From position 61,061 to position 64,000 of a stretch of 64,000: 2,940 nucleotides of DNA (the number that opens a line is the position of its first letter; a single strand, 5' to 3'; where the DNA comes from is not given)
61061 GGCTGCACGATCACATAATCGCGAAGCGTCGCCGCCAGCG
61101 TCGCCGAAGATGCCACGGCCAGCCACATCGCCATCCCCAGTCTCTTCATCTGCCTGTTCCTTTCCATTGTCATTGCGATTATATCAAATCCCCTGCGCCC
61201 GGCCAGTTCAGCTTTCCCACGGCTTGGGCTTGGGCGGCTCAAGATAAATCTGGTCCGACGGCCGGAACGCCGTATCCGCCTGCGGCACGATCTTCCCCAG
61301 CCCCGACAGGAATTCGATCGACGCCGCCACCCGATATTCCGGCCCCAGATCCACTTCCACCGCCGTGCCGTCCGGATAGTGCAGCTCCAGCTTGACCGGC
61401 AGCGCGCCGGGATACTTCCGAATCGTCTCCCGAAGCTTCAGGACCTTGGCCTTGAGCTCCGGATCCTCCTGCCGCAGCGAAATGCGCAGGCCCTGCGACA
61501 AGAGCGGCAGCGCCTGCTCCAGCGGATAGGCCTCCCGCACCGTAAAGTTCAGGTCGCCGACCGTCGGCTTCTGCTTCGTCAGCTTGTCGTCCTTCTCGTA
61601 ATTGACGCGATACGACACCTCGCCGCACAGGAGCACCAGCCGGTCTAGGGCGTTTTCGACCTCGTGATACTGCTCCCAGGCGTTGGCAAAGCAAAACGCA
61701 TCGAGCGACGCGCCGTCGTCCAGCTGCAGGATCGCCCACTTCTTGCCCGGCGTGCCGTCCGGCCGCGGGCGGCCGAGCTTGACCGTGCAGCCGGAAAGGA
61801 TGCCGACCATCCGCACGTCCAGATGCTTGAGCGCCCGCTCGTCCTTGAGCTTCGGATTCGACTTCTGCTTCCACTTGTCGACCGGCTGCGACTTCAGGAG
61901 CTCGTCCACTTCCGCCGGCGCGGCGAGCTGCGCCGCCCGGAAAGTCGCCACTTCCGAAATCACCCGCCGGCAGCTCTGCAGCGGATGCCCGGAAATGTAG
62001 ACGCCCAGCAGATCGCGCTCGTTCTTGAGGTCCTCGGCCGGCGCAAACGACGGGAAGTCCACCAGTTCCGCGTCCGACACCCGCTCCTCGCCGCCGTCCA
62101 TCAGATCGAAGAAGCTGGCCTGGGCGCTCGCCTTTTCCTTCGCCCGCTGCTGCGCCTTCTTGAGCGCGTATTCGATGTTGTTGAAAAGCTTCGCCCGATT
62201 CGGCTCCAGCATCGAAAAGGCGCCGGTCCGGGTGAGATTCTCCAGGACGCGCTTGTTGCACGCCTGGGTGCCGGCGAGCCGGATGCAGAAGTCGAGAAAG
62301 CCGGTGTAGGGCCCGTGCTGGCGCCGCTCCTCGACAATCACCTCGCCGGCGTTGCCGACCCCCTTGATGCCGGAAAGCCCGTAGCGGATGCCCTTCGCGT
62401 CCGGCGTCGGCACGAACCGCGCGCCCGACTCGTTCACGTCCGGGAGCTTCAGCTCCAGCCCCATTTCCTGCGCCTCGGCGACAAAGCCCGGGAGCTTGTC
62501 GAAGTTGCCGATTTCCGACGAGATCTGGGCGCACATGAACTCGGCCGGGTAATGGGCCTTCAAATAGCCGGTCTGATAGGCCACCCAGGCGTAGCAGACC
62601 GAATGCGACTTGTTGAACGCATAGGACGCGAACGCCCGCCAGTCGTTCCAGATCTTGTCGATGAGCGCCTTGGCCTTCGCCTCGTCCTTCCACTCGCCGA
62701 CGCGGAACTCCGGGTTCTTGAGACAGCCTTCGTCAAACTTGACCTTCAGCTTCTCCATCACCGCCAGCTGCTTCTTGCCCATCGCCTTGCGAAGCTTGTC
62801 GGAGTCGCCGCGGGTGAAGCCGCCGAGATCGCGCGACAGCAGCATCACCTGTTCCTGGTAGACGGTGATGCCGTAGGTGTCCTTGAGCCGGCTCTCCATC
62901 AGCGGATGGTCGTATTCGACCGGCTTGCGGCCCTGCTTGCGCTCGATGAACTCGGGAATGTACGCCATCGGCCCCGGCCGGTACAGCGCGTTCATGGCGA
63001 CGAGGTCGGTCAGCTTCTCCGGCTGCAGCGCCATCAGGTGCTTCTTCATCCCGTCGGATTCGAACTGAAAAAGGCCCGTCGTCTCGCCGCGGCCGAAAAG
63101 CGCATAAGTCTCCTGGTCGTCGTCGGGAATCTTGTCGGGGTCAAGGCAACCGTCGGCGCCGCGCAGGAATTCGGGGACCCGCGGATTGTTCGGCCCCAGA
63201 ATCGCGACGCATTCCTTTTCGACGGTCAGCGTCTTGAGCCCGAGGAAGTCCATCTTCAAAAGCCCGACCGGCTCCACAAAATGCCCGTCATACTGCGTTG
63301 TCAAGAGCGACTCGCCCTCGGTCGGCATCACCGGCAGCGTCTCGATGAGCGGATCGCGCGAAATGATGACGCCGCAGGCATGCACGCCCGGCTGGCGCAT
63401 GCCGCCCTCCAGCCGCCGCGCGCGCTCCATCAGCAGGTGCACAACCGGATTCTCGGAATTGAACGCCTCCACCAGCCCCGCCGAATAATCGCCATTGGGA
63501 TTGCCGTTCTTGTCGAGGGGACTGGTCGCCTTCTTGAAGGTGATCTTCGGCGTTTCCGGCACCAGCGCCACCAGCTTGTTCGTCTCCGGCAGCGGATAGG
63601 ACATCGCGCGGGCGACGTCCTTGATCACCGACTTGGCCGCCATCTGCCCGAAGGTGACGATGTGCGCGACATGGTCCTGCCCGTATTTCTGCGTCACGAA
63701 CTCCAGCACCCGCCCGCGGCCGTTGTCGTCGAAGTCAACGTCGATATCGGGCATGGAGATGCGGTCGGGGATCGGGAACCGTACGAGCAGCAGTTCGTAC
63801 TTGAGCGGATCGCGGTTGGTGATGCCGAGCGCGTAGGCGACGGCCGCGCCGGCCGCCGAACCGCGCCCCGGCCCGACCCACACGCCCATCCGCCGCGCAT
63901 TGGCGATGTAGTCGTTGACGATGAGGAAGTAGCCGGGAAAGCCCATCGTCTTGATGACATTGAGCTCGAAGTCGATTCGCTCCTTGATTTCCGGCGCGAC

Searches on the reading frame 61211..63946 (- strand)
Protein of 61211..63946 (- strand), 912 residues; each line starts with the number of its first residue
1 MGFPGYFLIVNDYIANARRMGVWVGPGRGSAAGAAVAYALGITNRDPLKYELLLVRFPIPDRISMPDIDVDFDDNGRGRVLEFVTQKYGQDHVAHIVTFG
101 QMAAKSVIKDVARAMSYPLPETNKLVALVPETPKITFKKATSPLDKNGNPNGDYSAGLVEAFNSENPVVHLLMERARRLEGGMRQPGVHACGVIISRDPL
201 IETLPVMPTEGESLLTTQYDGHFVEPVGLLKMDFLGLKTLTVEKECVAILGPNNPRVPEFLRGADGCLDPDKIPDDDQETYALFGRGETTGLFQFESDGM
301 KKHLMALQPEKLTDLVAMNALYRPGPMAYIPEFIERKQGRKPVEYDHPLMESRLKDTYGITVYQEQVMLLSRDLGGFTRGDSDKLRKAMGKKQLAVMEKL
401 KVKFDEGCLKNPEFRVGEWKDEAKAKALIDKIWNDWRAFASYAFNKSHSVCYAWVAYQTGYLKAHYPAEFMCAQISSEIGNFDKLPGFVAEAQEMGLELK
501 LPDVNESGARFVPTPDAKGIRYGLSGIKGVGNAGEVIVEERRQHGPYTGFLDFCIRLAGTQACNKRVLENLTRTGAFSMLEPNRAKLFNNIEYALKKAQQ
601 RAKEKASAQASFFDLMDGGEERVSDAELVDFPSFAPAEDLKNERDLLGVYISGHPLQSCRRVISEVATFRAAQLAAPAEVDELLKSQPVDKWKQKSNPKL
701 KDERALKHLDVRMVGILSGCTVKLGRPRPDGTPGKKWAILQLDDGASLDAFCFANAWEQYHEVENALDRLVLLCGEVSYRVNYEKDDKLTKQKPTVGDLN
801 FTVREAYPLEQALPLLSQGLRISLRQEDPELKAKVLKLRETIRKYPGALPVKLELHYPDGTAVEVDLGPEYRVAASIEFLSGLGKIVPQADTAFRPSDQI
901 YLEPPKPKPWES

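Call 10: search_protein_families(library=pfam, proteins=[window:61211-63946:-], max_evalue=0.001)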
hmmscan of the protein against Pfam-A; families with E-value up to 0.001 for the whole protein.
window:61211-63946:- (912 aa): 3 families
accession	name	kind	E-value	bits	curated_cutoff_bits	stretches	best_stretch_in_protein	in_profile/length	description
PF07733.18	DNA_pol3_alpha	-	4e-72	243.4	23.9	1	1-236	37-260/260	Bacterial DNA polymerase III alpha NTPase domain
PF17657.6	DNA_pol3_finger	-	2.2e-52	177.2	22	1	268-411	20-165/166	Bacterial DNA polymerase III alpha subunit finger domain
PF14579.12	HHH_6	-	8.4e-22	77.6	25.6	1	496-587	1-90/90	Helix-hairpin-helix motif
